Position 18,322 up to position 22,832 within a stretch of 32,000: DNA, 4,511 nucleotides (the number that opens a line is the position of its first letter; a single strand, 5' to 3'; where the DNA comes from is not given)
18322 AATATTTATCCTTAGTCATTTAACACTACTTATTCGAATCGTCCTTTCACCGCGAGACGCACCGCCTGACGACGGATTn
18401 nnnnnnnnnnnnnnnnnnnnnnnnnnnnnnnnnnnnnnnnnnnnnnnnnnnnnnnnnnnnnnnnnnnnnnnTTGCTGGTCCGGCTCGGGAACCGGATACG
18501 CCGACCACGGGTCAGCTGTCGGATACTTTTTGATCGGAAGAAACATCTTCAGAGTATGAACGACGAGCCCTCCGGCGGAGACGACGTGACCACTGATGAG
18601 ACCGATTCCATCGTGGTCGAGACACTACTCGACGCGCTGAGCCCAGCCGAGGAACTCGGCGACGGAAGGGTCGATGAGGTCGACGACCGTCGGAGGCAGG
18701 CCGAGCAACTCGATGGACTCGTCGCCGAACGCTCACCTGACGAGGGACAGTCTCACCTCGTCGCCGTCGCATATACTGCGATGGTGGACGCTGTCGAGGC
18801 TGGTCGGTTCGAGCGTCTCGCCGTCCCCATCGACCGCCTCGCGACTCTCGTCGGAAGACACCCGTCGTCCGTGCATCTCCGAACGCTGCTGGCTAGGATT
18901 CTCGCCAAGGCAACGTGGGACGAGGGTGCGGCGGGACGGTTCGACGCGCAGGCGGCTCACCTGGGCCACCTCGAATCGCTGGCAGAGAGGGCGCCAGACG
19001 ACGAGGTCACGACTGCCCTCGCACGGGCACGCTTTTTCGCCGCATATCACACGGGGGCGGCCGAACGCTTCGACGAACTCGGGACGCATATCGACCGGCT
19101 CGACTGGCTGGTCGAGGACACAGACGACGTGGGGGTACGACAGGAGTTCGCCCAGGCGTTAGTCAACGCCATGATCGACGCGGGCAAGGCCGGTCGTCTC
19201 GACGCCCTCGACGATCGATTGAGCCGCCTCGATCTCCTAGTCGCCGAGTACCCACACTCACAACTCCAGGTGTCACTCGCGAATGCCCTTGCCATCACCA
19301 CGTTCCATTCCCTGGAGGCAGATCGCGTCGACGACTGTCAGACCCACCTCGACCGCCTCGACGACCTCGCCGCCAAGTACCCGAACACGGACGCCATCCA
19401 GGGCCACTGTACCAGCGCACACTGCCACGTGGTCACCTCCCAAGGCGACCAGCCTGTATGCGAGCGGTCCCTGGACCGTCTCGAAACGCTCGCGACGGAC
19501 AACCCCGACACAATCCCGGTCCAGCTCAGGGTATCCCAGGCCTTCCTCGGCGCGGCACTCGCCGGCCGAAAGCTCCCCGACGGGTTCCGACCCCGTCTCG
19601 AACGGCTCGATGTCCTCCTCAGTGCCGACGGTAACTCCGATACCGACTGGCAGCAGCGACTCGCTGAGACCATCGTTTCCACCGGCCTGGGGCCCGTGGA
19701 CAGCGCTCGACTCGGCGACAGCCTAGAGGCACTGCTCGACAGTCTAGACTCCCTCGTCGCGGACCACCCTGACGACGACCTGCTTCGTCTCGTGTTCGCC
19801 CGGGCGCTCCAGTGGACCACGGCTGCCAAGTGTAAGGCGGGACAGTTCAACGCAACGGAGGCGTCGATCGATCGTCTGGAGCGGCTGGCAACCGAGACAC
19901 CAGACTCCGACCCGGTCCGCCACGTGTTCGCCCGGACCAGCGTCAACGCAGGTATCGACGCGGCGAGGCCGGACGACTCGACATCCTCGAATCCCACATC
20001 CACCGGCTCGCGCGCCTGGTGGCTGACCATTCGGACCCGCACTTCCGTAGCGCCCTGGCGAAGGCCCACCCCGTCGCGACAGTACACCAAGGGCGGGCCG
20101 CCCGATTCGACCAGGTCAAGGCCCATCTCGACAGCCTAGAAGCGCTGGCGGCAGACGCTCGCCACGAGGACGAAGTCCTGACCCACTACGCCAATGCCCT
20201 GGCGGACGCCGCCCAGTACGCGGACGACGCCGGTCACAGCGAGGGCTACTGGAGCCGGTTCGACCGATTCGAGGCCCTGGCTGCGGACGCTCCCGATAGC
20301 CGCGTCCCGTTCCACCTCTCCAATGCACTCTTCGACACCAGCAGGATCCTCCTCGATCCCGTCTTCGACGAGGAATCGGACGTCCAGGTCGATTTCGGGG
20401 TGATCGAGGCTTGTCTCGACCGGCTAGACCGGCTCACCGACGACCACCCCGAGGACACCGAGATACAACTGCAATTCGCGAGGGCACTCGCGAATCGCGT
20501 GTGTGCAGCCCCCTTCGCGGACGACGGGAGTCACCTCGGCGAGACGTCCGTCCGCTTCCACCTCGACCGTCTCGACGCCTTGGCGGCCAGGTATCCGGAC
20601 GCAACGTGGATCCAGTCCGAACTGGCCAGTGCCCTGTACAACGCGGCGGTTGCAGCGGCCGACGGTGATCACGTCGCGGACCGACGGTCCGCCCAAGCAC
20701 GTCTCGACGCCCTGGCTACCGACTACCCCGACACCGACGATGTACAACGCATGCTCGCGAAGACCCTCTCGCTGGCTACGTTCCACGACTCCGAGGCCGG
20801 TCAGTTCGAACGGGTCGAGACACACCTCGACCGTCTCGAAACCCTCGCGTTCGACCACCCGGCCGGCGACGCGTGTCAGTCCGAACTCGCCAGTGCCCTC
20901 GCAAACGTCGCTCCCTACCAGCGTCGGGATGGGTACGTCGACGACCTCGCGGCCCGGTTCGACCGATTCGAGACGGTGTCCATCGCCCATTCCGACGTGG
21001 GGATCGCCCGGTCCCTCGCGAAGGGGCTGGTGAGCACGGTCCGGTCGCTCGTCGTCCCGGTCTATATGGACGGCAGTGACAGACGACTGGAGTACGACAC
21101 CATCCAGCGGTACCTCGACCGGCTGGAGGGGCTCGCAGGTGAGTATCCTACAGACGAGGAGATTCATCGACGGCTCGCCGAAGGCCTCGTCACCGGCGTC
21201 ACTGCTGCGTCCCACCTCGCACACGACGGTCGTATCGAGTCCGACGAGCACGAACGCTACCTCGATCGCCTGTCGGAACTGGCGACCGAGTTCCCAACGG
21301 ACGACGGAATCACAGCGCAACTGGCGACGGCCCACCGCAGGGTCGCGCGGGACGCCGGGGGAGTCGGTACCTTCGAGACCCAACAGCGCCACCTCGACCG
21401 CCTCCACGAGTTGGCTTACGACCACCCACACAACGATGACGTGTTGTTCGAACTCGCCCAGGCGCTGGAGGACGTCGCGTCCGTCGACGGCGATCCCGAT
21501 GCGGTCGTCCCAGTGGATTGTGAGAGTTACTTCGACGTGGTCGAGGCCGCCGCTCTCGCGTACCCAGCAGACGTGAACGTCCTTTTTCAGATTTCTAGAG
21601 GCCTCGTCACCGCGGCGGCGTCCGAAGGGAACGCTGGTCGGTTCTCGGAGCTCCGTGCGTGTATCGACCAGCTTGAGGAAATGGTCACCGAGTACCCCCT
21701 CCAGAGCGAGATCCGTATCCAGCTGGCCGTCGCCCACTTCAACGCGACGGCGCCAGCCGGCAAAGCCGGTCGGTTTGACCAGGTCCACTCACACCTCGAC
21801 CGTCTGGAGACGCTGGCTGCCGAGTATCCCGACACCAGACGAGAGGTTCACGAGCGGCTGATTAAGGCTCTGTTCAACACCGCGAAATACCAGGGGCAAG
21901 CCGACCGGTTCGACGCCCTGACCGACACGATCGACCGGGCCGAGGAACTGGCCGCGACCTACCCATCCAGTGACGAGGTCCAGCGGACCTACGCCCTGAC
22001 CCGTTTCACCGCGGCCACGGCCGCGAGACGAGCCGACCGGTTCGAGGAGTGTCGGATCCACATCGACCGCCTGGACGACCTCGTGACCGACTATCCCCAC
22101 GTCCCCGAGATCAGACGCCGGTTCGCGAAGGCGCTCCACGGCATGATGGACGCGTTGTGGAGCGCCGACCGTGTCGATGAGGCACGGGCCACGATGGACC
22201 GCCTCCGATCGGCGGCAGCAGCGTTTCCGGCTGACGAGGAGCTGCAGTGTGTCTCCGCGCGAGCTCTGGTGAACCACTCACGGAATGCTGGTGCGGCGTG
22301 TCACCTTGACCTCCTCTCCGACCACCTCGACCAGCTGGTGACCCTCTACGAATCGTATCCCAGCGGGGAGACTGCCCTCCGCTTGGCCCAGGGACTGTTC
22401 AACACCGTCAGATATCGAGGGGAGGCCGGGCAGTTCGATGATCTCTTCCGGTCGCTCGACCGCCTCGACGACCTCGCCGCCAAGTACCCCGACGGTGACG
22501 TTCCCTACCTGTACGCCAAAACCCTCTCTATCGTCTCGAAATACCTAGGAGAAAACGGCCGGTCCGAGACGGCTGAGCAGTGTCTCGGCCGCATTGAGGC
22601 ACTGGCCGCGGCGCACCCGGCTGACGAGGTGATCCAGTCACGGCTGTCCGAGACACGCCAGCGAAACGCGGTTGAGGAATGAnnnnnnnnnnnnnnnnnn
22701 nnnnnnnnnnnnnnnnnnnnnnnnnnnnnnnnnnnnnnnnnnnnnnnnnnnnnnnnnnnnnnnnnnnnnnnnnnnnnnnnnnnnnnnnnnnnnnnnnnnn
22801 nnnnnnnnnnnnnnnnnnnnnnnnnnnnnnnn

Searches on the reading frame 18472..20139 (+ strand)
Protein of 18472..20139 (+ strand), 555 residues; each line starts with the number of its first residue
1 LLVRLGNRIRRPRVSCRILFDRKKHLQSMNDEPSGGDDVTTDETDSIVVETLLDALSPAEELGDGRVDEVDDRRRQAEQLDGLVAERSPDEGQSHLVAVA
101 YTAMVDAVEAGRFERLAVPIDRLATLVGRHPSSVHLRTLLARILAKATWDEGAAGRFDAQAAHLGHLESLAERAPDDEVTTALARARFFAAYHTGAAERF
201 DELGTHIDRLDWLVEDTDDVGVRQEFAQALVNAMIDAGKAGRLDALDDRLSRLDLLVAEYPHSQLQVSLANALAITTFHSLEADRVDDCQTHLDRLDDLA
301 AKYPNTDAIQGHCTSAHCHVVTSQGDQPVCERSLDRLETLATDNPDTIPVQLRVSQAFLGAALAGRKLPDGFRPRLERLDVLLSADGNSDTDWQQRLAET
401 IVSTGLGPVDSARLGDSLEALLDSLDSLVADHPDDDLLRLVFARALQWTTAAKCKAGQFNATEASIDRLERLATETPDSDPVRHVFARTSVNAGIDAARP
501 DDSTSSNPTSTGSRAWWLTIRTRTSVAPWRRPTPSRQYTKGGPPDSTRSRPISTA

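Call 5: search_protein_families(library=pfam, proteins=[window:18472-20139:+], max_evalue=0.1)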
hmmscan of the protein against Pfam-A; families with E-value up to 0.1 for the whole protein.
window:18472-20139:+ (555 aa): 1 family
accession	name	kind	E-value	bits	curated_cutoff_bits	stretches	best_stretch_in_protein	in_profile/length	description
PF20225.4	DUF6584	-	0.01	16.3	27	0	115-157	18-59/171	Family of unknown function (DUF6584)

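Call 6: search_protein_families(library=padloc, proteins=[window:18472-20139:+], max_evalue=0.1)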
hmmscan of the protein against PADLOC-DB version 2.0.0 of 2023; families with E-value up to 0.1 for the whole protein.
window:18472-20139:+ (555 aa): 0 families

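Call 7: search_protein_families(library=ncbifam, proteins=[window:18472-20139:+], max_evalue=0.1)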
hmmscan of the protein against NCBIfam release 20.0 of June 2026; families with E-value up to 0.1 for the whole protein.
window:18472-20139:+ (555 aa): 1 family
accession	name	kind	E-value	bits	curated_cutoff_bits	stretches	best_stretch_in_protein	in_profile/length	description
TIGR02996.1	rpt_mate_G_obs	domain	0.068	13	29.05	1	427-443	7-23/45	TIGR02996 domain-containing protein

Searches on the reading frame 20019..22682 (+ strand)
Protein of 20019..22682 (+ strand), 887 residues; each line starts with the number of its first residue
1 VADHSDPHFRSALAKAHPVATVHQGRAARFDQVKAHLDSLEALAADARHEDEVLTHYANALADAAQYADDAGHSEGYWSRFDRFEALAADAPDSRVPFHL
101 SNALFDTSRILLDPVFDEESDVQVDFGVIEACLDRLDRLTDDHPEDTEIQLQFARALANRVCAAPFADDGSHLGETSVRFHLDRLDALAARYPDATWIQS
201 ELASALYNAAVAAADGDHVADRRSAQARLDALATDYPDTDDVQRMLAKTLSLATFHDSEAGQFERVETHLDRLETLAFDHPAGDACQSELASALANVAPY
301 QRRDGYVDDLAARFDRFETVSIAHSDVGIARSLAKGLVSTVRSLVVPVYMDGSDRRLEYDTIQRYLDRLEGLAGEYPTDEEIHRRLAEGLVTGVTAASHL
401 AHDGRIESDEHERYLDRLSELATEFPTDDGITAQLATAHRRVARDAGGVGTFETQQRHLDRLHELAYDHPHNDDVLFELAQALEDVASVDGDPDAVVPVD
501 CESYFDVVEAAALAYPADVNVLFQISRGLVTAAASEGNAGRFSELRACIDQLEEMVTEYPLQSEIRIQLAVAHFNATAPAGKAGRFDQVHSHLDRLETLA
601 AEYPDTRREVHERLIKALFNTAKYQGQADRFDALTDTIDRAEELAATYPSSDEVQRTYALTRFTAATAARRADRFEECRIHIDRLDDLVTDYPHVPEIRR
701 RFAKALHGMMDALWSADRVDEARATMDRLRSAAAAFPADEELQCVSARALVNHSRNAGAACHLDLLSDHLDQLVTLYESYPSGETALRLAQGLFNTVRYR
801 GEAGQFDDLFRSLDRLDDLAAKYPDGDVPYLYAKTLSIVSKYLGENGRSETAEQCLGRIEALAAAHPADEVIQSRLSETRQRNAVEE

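Call 5: search_protein_families(library=pfam, proteins=[window:20019-22682:+], max_evalue=0.1)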
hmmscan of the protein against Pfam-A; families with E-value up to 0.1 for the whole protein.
window:20019-22682:+ (887 aa): 7 families
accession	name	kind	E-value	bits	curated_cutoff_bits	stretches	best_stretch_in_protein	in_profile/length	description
PF20225.4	DUF6584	-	1.3e-14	55.1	27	1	355-388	12-45/171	Family of unknown function (DUF6584)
PF03704.23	BTAD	-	2.4e-08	34.9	22.1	1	405-461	72-128/146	Bacterial transcriptional activator domain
PF24575.1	TPR_Slam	-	0.0053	17.6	35.2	0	544-575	62-93/104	Surface lipoprotein assembly modifier, N-terminal TPR repeats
PF13428.12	TPR_14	-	0.0075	17.3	23.5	0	704-748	2-43/44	Tetratricopeptide repeat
PF13174.12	TPR_6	-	0.024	15.7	26.3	0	205-239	2-33/33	Tetratricopeptide repeat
PF19284.4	Arc_MA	-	0.039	14.5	28.5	0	361-390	77-106/108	Arc MA domain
PF10372.14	CdaS_N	-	0.094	13.3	27.2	0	585-603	42-60/69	Diadenylate cyclase CdaS, N-terminal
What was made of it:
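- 18472..22682 (+): Convergent giant TPR/DUF6584/BTAD-like gene. It is split here into 555-aa and 887-aa overlapping ORFs. Pfam (call 5).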

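Call 6: search_protein_families(library=padloc, proteins=[window:20019-22682:+], max_evalue=0.1)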
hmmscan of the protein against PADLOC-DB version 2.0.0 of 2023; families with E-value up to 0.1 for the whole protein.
window:20019-22682:+ (887 aa): 0 families

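Call 7: search_protein_families(library=ncbifam, proteins=[window:20019-22682:+], max_evalue=0.1)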
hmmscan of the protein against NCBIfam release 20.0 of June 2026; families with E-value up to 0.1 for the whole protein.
window:20019-22682:+ (887 aa): 2 families
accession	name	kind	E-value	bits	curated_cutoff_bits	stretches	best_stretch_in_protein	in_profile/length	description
NF040959.1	MamA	equivalog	0.0092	15.4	200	0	102-159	26-83/204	magnetosome protein MamA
NF004853.0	PRK06205.1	subfamily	0.087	11.8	551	0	620-681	144-205/404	acetyl-CoA C-acetyltransferase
